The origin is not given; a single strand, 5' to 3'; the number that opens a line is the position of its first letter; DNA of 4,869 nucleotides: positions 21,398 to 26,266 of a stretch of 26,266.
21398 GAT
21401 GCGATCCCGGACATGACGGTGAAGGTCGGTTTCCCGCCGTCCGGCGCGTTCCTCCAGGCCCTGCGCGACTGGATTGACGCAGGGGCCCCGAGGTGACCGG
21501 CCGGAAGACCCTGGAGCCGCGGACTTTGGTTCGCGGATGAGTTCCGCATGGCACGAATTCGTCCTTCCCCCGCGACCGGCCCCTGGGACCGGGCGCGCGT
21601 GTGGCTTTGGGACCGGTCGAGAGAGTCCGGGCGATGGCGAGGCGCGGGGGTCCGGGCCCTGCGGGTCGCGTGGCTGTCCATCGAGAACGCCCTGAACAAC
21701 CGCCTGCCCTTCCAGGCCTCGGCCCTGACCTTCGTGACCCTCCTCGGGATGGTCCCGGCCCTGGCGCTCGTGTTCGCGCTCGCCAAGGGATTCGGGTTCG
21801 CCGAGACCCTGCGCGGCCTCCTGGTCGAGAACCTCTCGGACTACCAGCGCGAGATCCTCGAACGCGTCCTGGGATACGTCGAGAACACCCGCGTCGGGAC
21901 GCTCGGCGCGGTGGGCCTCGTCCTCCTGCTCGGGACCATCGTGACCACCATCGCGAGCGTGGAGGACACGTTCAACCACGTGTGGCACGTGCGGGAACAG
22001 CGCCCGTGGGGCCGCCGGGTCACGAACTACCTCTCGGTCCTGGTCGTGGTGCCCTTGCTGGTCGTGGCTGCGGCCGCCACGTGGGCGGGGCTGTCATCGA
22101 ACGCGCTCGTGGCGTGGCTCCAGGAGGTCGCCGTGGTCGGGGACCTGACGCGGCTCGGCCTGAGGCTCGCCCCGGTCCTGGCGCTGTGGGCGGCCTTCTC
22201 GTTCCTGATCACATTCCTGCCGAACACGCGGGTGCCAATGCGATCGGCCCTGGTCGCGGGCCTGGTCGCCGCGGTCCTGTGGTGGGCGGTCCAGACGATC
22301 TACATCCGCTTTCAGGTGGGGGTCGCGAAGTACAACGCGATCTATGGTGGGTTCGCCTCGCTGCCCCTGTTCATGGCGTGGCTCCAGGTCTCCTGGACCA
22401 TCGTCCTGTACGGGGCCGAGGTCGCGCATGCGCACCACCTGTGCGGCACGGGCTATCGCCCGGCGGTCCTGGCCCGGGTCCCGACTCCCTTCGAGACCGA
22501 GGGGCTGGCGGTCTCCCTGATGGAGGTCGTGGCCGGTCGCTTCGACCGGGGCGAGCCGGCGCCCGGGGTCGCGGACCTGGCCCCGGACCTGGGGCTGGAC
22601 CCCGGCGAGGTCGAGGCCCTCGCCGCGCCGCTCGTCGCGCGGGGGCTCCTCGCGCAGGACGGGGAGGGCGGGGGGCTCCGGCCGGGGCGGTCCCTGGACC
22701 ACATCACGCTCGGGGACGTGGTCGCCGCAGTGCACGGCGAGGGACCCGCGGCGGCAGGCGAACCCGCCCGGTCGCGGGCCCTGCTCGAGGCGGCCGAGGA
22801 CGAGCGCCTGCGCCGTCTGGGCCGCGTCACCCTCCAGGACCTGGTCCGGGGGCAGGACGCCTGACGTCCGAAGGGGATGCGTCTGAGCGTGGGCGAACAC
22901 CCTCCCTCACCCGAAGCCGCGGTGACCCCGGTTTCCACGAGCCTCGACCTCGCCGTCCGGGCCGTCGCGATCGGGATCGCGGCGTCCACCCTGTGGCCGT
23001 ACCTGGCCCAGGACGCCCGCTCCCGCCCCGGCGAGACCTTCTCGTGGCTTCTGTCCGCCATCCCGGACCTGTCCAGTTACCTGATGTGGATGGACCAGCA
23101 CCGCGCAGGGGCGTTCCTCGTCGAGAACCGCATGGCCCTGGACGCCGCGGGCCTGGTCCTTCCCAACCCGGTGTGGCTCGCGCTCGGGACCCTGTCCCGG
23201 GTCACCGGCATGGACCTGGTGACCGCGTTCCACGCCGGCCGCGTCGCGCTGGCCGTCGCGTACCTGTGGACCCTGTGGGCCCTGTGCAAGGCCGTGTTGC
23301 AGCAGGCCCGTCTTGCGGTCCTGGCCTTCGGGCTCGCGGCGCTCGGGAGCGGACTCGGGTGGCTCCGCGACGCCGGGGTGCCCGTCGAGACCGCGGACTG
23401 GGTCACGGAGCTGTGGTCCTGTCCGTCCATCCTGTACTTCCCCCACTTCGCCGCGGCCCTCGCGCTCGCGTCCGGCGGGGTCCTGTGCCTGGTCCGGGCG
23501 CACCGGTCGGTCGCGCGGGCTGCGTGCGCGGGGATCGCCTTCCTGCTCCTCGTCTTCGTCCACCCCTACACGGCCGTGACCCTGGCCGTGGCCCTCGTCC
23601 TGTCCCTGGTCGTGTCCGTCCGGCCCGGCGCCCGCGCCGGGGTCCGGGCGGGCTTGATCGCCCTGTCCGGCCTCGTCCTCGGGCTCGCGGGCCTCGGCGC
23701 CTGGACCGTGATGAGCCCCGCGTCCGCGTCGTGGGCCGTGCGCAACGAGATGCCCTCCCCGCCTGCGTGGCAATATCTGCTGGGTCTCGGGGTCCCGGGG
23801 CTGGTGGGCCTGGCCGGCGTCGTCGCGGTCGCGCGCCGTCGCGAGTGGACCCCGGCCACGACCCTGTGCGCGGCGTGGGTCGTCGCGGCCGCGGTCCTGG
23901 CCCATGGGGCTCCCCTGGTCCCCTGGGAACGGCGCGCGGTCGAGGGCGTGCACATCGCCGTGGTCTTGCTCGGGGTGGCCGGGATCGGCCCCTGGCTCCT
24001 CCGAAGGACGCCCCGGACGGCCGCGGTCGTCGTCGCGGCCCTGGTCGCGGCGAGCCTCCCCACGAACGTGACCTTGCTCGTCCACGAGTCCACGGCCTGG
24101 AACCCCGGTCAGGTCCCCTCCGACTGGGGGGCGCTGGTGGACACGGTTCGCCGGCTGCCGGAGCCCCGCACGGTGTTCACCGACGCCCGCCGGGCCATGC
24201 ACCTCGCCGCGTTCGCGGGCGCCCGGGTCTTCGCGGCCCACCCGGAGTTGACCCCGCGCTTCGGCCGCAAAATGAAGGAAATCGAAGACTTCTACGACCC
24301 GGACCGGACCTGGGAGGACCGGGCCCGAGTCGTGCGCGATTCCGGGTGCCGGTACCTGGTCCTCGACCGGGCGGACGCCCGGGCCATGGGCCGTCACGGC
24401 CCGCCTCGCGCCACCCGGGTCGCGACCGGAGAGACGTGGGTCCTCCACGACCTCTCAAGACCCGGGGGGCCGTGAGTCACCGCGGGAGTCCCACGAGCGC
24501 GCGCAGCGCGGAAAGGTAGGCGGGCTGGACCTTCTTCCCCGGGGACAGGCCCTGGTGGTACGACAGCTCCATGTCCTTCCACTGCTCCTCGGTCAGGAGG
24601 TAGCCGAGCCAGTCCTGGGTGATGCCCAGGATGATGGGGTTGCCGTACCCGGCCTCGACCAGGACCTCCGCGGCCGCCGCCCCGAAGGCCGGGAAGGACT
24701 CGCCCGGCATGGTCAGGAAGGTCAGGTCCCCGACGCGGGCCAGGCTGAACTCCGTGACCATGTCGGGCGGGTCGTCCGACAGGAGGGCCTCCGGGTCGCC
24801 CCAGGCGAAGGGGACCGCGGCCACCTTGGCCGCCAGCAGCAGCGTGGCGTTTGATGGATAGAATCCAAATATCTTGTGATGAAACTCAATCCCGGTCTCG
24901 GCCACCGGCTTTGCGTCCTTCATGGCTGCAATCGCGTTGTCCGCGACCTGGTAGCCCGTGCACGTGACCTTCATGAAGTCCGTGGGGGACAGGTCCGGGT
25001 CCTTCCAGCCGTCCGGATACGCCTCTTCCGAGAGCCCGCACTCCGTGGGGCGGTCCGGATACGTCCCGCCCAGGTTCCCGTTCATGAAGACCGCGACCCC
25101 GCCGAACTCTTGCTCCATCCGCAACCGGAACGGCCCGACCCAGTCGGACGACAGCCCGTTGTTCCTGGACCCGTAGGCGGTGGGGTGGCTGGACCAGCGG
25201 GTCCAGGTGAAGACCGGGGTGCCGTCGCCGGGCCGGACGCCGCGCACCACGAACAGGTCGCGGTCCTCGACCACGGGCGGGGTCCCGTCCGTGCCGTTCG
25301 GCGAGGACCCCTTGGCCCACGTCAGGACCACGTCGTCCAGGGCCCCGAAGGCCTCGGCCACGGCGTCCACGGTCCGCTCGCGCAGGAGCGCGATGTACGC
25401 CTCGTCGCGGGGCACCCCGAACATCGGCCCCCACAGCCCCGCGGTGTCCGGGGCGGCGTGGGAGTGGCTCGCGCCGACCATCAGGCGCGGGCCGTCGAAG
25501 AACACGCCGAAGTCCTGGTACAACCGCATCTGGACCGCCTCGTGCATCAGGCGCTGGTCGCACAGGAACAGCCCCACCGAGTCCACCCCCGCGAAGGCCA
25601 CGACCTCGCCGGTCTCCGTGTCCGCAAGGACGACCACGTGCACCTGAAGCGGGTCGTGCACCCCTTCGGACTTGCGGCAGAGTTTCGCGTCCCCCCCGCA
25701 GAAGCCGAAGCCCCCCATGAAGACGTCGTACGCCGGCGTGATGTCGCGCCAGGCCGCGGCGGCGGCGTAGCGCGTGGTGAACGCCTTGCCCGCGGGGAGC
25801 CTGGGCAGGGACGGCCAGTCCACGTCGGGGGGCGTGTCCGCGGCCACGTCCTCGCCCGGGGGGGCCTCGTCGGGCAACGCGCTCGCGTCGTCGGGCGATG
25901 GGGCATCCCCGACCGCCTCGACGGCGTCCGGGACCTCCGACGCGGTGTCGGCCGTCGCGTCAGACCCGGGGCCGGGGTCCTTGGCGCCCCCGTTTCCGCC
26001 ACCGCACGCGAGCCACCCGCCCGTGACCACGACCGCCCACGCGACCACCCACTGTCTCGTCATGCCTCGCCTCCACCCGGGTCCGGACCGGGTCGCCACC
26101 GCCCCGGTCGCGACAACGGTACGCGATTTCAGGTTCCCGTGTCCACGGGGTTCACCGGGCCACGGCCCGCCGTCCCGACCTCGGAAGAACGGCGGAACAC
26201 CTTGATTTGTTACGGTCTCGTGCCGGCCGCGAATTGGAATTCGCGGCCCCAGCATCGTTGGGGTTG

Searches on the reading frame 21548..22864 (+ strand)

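Call 13: search_protein_families(library=pfam, proteins=[window:21548-22864:+], max_evalue=0.01)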
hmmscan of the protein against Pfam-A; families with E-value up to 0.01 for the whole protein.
window:21548-22864:+ (438 aa): 2 families
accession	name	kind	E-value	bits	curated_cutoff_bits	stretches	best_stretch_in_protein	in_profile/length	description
PF03631.20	Virul_fac_BrkB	-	1.9e-46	159.3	33.7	1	51-295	3-254/259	Virulence factor BrkB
PF02082.26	Rrf2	-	6.3e-08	33.3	30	1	340-434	25-131/132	Iron-dependent Transcriptional regulator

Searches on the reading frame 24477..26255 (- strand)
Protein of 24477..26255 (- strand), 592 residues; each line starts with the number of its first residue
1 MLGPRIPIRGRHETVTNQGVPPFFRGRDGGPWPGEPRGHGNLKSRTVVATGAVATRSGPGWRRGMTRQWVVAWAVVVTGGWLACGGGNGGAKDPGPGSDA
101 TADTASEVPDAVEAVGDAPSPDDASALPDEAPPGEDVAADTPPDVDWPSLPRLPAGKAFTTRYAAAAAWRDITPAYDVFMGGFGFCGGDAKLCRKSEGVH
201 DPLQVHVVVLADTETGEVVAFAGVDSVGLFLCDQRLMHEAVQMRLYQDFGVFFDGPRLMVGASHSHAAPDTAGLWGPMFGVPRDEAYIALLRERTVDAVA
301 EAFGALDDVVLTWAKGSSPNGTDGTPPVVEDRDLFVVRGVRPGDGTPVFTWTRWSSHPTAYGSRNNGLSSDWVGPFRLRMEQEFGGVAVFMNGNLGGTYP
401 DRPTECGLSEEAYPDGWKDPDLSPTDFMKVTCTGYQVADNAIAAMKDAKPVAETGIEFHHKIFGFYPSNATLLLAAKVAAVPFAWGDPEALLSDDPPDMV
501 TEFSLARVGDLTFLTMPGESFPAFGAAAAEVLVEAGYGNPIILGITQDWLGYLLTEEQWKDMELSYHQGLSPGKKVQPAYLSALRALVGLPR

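Call 13: search_protein_families(library=pfam, proteins=[window:24477-26255:-], max_evalue=0.01)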
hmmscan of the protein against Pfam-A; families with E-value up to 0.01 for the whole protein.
window:24477-26255:- (592 aa): 1 family
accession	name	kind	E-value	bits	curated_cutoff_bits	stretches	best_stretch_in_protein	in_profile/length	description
PF04734.18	Ceramidase_alk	-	5.3e-05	22.5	32.1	1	170-270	8-99/509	Neutral/alkaline non-lysosomal ceramidase, N-terminal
